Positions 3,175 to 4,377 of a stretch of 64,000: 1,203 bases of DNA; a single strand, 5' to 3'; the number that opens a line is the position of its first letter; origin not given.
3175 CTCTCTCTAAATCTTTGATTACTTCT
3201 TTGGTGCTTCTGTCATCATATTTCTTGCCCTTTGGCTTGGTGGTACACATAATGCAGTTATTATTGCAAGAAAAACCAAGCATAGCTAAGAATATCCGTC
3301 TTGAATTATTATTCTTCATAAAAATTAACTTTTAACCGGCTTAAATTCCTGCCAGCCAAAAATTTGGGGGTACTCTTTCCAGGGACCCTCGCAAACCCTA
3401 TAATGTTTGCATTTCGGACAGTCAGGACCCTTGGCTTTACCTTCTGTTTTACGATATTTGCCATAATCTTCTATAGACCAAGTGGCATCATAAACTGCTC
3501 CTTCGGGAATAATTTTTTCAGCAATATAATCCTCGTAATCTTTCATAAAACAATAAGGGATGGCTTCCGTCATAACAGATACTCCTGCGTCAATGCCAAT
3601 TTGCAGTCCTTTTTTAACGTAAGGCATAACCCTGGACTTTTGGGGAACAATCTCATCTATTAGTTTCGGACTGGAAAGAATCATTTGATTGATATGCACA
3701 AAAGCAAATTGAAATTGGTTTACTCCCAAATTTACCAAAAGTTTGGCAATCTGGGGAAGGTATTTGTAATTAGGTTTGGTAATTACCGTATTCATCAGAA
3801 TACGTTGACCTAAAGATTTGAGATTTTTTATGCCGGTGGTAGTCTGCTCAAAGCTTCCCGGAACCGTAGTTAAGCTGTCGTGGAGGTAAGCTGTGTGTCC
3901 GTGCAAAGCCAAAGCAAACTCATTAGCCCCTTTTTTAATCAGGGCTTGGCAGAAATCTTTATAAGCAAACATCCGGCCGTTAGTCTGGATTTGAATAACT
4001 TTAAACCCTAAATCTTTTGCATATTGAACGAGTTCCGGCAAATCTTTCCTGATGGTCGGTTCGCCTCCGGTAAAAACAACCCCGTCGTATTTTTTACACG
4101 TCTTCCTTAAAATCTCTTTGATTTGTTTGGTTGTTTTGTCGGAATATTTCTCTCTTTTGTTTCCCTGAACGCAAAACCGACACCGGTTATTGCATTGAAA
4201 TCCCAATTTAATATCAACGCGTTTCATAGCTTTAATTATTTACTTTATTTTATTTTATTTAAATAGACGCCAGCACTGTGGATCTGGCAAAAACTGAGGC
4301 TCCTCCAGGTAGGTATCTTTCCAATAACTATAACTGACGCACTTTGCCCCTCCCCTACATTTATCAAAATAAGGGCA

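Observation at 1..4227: Tandem array of five or six paralogous small rSAM enzymes with no precursor genes between them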

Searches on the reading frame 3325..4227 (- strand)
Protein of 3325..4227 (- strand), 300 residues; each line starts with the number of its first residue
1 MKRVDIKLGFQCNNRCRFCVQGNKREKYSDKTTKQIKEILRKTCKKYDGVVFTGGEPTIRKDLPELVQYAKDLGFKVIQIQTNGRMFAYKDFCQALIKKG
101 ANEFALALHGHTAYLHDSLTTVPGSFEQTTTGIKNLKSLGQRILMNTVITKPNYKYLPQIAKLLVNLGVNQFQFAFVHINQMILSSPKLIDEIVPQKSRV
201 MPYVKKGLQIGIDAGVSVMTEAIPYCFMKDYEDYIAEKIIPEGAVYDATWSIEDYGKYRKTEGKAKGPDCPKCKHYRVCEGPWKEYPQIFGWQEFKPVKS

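Call 6: search_protein_families(library=ncbifam, proteins=[window:3325-4227:-], max_evalue=0.01)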
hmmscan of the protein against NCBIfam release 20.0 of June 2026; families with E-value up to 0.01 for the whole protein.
window:3325-4227:- (300 aa): 69 families (the best 25 are shown)
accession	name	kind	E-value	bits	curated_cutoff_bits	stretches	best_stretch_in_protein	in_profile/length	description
NF038332.1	rSAM_rare_HxsC4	exception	1.5e-52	178.8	500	2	2-233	14-249/335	radical SAM protein HxsC4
TIGR03977.1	rSAM_pair_HxsC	equivalog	6.8e-32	110.5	267.9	1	11-239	34-264/292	His-Xaa-Ser system radical SAM maturase HxsC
TIGR04545.1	rSAM_ahbD_hemeb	equivalog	5.1e-27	95.2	500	1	8-174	6-172/339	heme b synthase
TIGR04053.2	TIGR04053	equivalog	1.6e-24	86.8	395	1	12-176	18-185/366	TIGR04053 family radical SAM/SPASM domain-containing protein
TIGR04054.1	rSAM_NirJ1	equivalog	2.6e-21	75.7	650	1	11-174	45-207/387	putative heme d1 biosynthesis radical SAM protein NirJ1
TIGR04546.1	rSAM_ahbC_deAc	equivalog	2.7e-21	75.8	650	1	11-174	48-210/390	12,18-didecarboxysiroheme deacetylase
TIGR04317.1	W_rSAM_matur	equivalog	4.4e-21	75.4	380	1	1-226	3-228/349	tungsten cofactor oxidoreductase radical SAM maturase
TIGR04055.1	rSAM_NirJ2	equivalog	2.1e-20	73.5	500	1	11-177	9-174/326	putative heme d1 biosynthesis radical SAM protein NirJ2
NF045646.2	rSAM_Se_TrsS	equivalog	5.8e-20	71.2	490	1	10-163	94-250/441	radical SAM (seleno)protein TrsS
TIGR04347.1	pseudo_SAM_Halo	equivalog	8.9e-20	71.3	525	1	10-177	46-212/390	TIGR04347 family pseudo-SAM/SPASM protein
TIGR02668.1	moaA_archaeal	equivalog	5.9e-19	68.2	325.25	1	3-177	11-186/303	GTP 3',8-cyclase MoaA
TIGR04051.1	rSAM_NirJ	equivalog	2e-18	66.5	515.45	1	11-176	11-175/354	heme d1 biosynthesis radical SAM protein NirJ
NF045574.1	sacti_mat_StsB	exception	4.9e-18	65.2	625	1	11-173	105-265/466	StsB family radical SAM/SPASM domain sactipeptide maturase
TIGR04466.1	rSAM_BlsE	equivalog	6.3e-18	65.3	400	1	6-183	7-181/327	cytosylglucuronate decarboxylase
NF045702.1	rSAM_GDGT_ether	equivalog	7.6e-18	64.4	450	1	6-162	90-251/486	tetraether lipid synthase Tes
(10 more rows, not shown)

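Call 10: search_protein_families(library=pfam, proteins=[window:3325-4227:-], max_evalue=0.01)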
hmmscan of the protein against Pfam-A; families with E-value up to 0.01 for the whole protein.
window:3325-4227:- (300 aa): 2 families
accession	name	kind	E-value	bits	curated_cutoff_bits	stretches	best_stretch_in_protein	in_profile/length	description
PF04055.27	Radical_SAM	-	2.6e-22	80.2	29.5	1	9-164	4-166/166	Radical SAM superfamily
PF13353.11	Fer4_12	-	6.5e-05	23.7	22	1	11-87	14-94/137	4Fe-4S single cluster domain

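Call 18: find_homologous_proteins(query=window:3325-4227:-, max_evalue=1e-10)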
Query window:3325-4227:- (300 aa): 2391 proteins with E <= 1e-10 among 3061 candidates; the best 120 are listed.
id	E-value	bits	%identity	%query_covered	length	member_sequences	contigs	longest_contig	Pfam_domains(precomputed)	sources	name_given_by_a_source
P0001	4.0e-187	639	90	100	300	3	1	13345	PF04055.28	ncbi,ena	-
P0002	2.6e-174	597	85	100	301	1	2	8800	PF04055.28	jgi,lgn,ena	-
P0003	8.0e-173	592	86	99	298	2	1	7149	PF04055.28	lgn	-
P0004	3.5e-172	590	84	100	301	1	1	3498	PF04055.28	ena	-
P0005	5.7e-172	589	82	100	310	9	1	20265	PF04055.28,PF13353.12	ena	-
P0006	1.7e-171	588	84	100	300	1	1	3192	PF04055.28,PF13353.12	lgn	-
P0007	1.9e-170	584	82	99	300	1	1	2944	PF04055.28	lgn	-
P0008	2.9e-170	584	83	100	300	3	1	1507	PF04055.28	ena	-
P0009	3.0e-170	583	81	100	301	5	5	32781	PF04055.28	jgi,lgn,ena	-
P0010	6.2e-170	582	82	100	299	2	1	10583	PF04055.28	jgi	-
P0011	2.1e-168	577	81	100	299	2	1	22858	PF04055.28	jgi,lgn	-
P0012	4.5e-168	576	81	100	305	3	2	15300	PF04055.28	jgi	-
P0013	5.8e-168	576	81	100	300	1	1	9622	PF04055.28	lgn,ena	-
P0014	2.7e-167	574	80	99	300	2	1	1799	PF04055.28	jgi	-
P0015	1.7e-166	571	81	100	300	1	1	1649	PF04055.28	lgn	-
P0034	1.5e-138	479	69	100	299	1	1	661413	PF04055.28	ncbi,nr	ncbi:MAG: radical SAM protein [Candidatus Nealsonbacteria bacterium]|nr:MAG: radical SAM protein [Ca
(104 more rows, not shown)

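Call 19: find_encoding_contigs(protein=P0001, flank=10000, max_places=3)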
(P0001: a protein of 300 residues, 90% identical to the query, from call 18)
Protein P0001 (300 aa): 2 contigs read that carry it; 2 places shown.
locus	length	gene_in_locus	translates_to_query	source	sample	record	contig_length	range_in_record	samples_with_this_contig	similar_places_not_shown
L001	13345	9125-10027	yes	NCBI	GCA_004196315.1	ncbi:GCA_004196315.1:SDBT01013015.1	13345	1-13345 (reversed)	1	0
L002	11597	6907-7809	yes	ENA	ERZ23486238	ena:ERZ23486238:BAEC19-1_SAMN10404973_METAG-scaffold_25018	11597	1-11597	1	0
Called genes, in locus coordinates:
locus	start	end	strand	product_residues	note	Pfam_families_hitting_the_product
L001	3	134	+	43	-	?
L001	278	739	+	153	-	-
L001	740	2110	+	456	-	PF04055:Radical_SAM, PF13353:Fer4_12 (weak)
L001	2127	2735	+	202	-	PF02517:Rce1-like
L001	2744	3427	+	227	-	PF05724:TPMT, PF05175:MTS, PF02353:CMAS, PF13489:Methyltransf_23, PF03141:Methyltransf_29, PF13847:Methyltransf_31, PF08241:Methyltransf_11, PF08242:Methyltransf_12, +4 more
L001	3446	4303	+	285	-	PF01209:Ubie_methyltran (weak), PF13489:Methyltransf_23 (faint), PF13847:Methyltransf_31, PF08241:Methyltransf_11 (weak), PF13649:Methyltransf_25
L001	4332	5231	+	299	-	-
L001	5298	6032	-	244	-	-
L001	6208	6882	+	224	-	-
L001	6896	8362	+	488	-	PF04055:Radical_SAM, PF13353:Fer4_12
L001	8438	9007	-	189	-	-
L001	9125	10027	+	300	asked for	PF04055:Radical_SAM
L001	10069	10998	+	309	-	PF04055:Radical_SAM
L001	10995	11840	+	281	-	PF04055:Radical_SAM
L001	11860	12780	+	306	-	PF04055:Radical_SAM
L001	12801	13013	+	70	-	-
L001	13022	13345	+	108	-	?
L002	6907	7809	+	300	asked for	PF04055:Radical_SAM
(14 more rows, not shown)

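Call 20: find_encoding_contigs(protein=P0034, flank=10000, max_places=3)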
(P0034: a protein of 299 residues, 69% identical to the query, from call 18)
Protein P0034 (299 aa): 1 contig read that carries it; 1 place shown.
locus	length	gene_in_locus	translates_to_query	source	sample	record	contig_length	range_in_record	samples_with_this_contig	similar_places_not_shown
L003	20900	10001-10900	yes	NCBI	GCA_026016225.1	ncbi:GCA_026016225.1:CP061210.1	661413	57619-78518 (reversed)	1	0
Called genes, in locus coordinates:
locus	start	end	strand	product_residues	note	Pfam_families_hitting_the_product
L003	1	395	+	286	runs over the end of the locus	PF04467:DUF483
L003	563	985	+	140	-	PF27806:HxsD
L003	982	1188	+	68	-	-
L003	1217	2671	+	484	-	PF13353:Fer4_12, PF04055:Radical_SAM, PF13186:SPASM (faint)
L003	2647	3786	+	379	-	PF13353:Fer4_12 (faint), PF04055:Radical_SAM, PF13186:SPASM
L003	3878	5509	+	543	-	-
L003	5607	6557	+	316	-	PF04055:Radical_SAM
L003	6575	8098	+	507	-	PF07690:MFS_1 (weak), PF01564:Spermine_synth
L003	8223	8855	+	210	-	-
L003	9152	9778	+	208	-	-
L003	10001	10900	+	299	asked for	PF04055:Radical_SAM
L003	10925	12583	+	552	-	PF13231:PMT_2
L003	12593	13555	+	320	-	PF04055:Radical_SAM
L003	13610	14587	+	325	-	PF04055:Radical_SAM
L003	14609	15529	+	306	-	PF04055:Radical_SAM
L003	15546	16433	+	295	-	PF04055:Radical_SAM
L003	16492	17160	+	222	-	PF00535:Glycos_transf_2, PF10111:Glyco_tranf_2_2 (weak), PF13641:Glyco_tranf_2_3 (weak)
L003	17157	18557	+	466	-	PF04055:Radical_SAM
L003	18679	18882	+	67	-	-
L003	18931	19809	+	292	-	PF04055:Radical_SAM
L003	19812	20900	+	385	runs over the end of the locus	PF01478:Peptidase_A24 (weak)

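Call 23: find_related_loci(query=window:3325-4227:-, collection=genome_contigs, flank=10000)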
Query window:3325-4227:- (300 aa) in genome_contigs; peptide patterns used: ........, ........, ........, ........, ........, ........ (x = any residue, [..] = any of these).
43 stretches matched a pattern; 15 encode a relative of the query (tblastn E <= 1e-3); 15 distinct loci.
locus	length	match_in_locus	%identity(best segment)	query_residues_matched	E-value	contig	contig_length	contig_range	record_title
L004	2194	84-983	94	1-300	0e+0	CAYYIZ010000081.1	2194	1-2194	MAG TPA_asm: uncultured Candidatus Saccharibacteria bacterium isolate binchicken_co34_538 genome assembly, contig: NODE_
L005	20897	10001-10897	62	1-299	2e-127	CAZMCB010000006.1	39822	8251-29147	MAG TPA_asm: uncultured Pseudomonadales bacterium isolate SRP263991_co7_276 genome assembly, contig: NODE_1137_length_39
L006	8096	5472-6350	62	3-298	3e-125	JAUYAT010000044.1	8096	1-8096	MAG: bacterium isolate C19_concoct.bin.47 C19_k141_50788, whole genome shotgun sequence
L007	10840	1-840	64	20-298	5e-122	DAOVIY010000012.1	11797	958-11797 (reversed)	MAG TPA_asm: bacterium isolate CSMAG_1379 CSMAG_1379_k141_2487628_length_11797_cov_14.0000, whole genome shotgun sequenc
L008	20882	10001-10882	57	1-299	2e-116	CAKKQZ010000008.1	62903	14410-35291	Omnitrophica bacterium GWA2_41_15 isolate Hainich-H51-bin231-1 genome assembly, contig: H51-bin231_1_Hain_H51_02um_R1_10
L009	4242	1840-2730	62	1-299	1e-115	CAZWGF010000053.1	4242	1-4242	MAG TPA_asm: Candidatus Woesearchaeota archaeon isolate SRP104257_co1_234 genome assembly, contig: NODE_23124_length_424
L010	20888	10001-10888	56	1-298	8e-114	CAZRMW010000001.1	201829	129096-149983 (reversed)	MAG TPA_asm: uncultured Candidatus Saccharibacteria bacterium isolate SRP077602_co6_144 genome assembly, contig: NODE_26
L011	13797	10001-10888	60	1-298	5e-114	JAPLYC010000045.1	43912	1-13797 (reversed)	MAG: Candidatus Parcubacteria bacterium isolate LacPavin_0920_SED3_MAG_40_21 LacPavin_0920_SED3_scaffold_992293, whole g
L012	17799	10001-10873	58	4-298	6e-112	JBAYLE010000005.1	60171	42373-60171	MAG: Parcubacteria group bacterium isolate SO_2016_GW1_96 scaffold01032_OW334_2016, whole genome shotgun sequence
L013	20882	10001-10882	53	3-299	1e-105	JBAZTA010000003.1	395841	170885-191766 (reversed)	MAG: Candidatus Omnitrophota bacterium isolate SO_2017_GW1_19 NODE_172_length_395841_cov_2.076381_OW334_2017, whole geno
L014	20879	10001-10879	53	1-298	5e-106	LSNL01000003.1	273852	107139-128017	MAG: Parcubacteria group bacterium M10-OD1-1 Contig6633, whole genome shotgun sequence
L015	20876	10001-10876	54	2-298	5e-104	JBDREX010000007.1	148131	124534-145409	MAG: Candidatus Omnitrophota bacterium isolate MEGAHIT-group-1.335 k141_936966, whole genome shotgun sequence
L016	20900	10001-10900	81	1-300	2e-172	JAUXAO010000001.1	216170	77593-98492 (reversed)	MAG: bacterium isolate CSMAG_2764 CSMAG_2764_k141_549021_length_216170_cov_39.9037, whole genome shotgun sequence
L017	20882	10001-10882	52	3-299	5e-105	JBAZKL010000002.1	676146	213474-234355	MAG: Candidatus Omnitrophota bacterium isolate SO_2017_LW4_142 scaffold_26_c1_LW137-91_2017, whole genome shotgun sequen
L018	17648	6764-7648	60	1-298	4e-119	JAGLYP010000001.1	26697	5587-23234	MAG: Candidatus Parcubacteria bacterium isolate RS_13_30 ZL320.bin.30.fa_1, whole genome shotgun sequence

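Call 32: search_solved_structures(query=window:3325-4227:-, max_evalue=0.001, show_alignments=1)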
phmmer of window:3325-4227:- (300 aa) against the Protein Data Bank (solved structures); distinct sequences matched with E-value up to 0.001: 6.
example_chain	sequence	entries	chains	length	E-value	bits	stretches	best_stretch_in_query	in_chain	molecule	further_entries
7vob_C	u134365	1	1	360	3.5e-16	62.8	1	6-183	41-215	Cytosylglucuronate decarboxylase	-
7voc_C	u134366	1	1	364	3.5e-16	62.7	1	6-183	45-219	Cytosylglucuronate decarboxylase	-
7tol_A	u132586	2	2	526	1e-12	51.4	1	7-108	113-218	glycerol dibiphytanyl glycerol tetraether - macrocyclic archaeol synthase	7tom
6c8v_A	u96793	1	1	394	0.0001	25.1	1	8-177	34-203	Coenzyme PQQ synthesis protein E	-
5v1q_A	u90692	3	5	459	0.00012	24.9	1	10-175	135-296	Radical SAM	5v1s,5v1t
6efn_A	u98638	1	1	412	0.00016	24.5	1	7-172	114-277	Sporulation killing factor maturation protein SkfB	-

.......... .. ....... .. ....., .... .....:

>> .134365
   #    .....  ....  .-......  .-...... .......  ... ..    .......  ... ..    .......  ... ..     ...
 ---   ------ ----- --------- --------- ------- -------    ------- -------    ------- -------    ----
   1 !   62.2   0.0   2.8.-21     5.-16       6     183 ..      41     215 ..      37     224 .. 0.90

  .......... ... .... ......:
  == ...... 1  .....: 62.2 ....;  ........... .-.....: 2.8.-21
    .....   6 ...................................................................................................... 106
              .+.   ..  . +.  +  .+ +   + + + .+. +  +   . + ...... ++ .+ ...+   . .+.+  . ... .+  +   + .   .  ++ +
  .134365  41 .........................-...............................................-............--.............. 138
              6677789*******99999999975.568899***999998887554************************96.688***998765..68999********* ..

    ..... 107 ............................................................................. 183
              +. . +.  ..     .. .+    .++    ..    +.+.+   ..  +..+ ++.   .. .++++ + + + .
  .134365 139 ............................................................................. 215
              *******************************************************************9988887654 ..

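Call 36: search_protein_families(library=pfam, proteins=[L007:856-4023:+, L010:10899-12782:+, L006:4527-6353:+, L013:9116-10903:+, L016:15909-16847:+], max_evalue=0.001)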
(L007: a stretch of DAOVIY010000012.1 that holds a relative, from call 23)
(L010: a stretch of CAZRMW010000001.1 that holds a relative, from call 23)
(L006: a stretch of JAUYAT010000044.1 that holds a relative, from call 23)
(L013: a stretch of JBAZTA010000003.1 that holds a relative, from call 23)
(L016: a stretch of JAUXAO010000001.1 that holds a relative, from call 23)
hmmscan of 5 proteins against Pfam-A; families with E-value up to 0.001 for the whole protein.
L007:856-4023:+ (1055 aa): 3 families
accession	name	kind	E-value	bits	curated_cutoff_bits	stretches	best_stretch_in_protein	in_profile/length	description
PF04055.27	Radical_SAM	-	2.1e-74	249.6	29.5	3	344-499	3-165/166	Radical SAM superfamily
PF13353.11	Fer4_12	-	2.7e-14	54.1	22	0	18-95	14-94/137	4Fe-4S single cluster domain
PF02811.25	PHP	-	5.7e-05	24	26.4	0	74-160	20-98/164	PHP domain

L010:10899-12782:+ (627 aa): 2 families
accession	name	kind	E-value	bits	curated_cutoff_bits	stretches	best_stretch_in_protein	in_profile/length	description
PF04055.27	Radical_SAM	-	1.3e-36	126.7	29.5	2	14-166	6-166/166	Radical SAM superfamily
PF13353.11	Fer4_12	-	4.3e-05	24.3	22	0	13-74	13-77/137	4Fe-4S single cluster domain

L006:4527-6353:+ (608 aa): 2 families
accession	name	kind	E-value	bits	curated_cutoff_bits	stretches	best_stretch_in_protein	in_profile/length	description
PF04055.27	Radical_SAM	-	1.6e-35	123.2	29.5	2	320-477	2-166/166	Radical SAM superfamily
PF13353.11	Fer4_12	-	7.3e-10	39.7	22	1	9-113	11-116/137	4Fe-4S single cluster domain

L013:9116-10903:+ (595 aa): 2 families
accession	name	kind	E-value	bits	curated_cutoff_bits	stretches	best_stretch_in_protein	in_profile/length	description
PF04055.27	Radical_SAM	-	2.1e-29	103.3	29.5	2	300-457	2-166/166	Radical SAM superfamily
PF13353.11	Fer4_12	-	4.3e-08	34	22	0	304-366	14-77/137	4Fe-4S single cluster domain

L016:15909-16847:+ (312 aa): 1 family
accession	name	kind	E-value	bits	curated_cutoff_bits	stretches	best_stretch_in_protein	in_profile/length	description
PF04055.27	Radical_SAM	-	5.1e-13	50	29.5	1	4-176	1-165/166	Radical SAM superfamily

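Call 46: predict_structure(alignment_id=A4)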
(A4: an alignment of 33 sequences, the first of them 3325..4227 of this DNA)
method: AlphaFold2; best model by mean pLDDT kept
length: 300 residues; sequences in the alignment: 33
mean_pLDDT: 91.8   pTM: 0.90
mean pLDDT of the five models: 91.8, 91.2, 90.4, 85.1, 84.8
residues with pLDDT >= 90: 207; 70-90: 84; 50-70: 9; < 50: 0
segments of 3 or more residues with pLDDT < 50: none
pLDDT, mean of each block of 10 residues (from residue 1): 89 86 84 97 94 93 98 98 94 98 98 97 96 98 98 98 99 94 90 95 98 98 91 82 81 81 74 83 87 86
secondary structure, 60 per line:
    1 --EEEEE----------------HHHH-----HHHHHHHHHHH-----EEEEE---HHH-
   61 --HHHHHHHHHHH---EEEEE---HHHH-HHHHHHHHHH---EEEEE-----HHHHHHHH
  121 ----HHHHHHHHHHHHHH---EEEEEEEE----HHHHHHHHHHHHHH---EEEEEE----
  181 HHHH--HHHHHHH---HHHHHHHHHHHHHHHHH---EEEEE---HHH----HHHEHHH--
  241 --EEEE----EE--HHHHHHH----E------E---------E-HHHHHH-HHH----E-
elements in order: E3-7 H24-27 H33-43 E49-53 H63-73 E77-81 H85-88 H90-99 E103-107 H113-120 H125-138 E142-149 H154-167 E171-176 H181-184 H187-193 H197-213 E217-221 E243-246 H255-261 H285-290

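Call 48: fold_search(model_id=the predicted structure, library=pdb)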
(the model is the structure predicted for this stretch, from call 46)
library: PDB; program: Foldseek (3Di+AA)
matches with E <= 10: 1769; with E <= 0.001: 260
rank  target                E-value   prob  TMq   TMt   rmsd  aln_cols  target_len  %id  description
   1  7vob                  2.0e-14  1.00  0.67  0.62   9.8       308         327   20  The crystal structure of a Radical SAM Enzyme BlsE involved in the Biosynthesis of Blasticidin S (released 2022-05-04)
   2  7tom                  3.4e-12  1.00  0.58  0.36   3.5       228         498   21  X-ray crystal structure of glycerol dibiphytanyl glycerol tetraether - macrocyclic archaeol synthase (GDGT-MAS) from Met (released 2022-08-31)
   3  7tol                  7.1e-12  1.00  0.59  0.37   3.4       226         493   20  X-ray crystal structure of glycerol dibiphytanyl glycerol tetraether - macrocyclic archaeol synthase (GDGT-MAS) from Met (released 2022-08-31)
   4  5v1q_B                7.1e-12  1.00  0.69  0.49   5.9       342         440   17  Crystal structure of Streptococcus suis SuiB (released 2017-08-30)
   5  6efn                  1.5e-11  1.00  0.62  0.49   4.9       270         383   16  Structure of a RiPP maturase, SkfB (released 2018-10-24)
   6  5v1s_A                2.7e-11  1.00  0.70  0.51   5.6       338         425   16  Crystal structure of Streptococcus suis SuiB bound to S-adenosylmethionine (released 2017-08-30)
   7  5v1t_A                4.1e-11  1.00  0.62  0.44   4.5       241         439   20  Crystal structure of Streptococcus suis SuiB bound to precursor peptide SuiA (released 2017-08-30)
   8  5v1q_A                6.3e-11  1.00  0.62  0.45   4.5       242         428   19  Crystal structure of Streptococcus suis SuiB (released 2017-08-30)
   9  9dfu                  1.4e-10  1.00  0.63  0.67   2.5       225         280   19  X-ray crystal structure of the second Viperin-like enzyme from T. virens variant F40H with bound CTP and SAM (released 2025-02-19)
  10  5v1s_B                1.8e-10  1.00  0.62  0.45   5.3       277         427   17  Crystal structure of Streptococcus suis SuiB bound to S-adenosylmethionine (released 2017-08-30)
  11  9dfn                  4.3e-10  1.00  0.63  0.67   2.6       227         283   19  X-ray crystal structure of the second viperin-like enzyme from Trichoderma virens with bound CTP and SAM (released 2025-02-19)
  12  9dfw_B                6.2e-10  1.00  0.61  0.62   2.9       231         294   18  X-ray crystal structure of an engineered Viperin-like enzyme from T. virens with bound CTP and SAM (released 2025-02-12)
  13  2fb2_B                7.1e-10  1.00  0.59  0.54   6.8       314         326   15  Structure of the MoaA Arg17/266/268/Ala triple mutant (released 2006-05-09)
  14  1tv7_A                1.1e-09  1.00  0.59  0.54   6.5       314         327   14  Structure of the S-adenosylmethionine dependent Enzyme MoaA (released 2004-08-31)
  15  8hzy_B                1.1e-09  1.00  0.58  0.40  11.4       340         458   12  The crystal structure of a Radical SAM Enzyme DesII (released 2024-07-10)
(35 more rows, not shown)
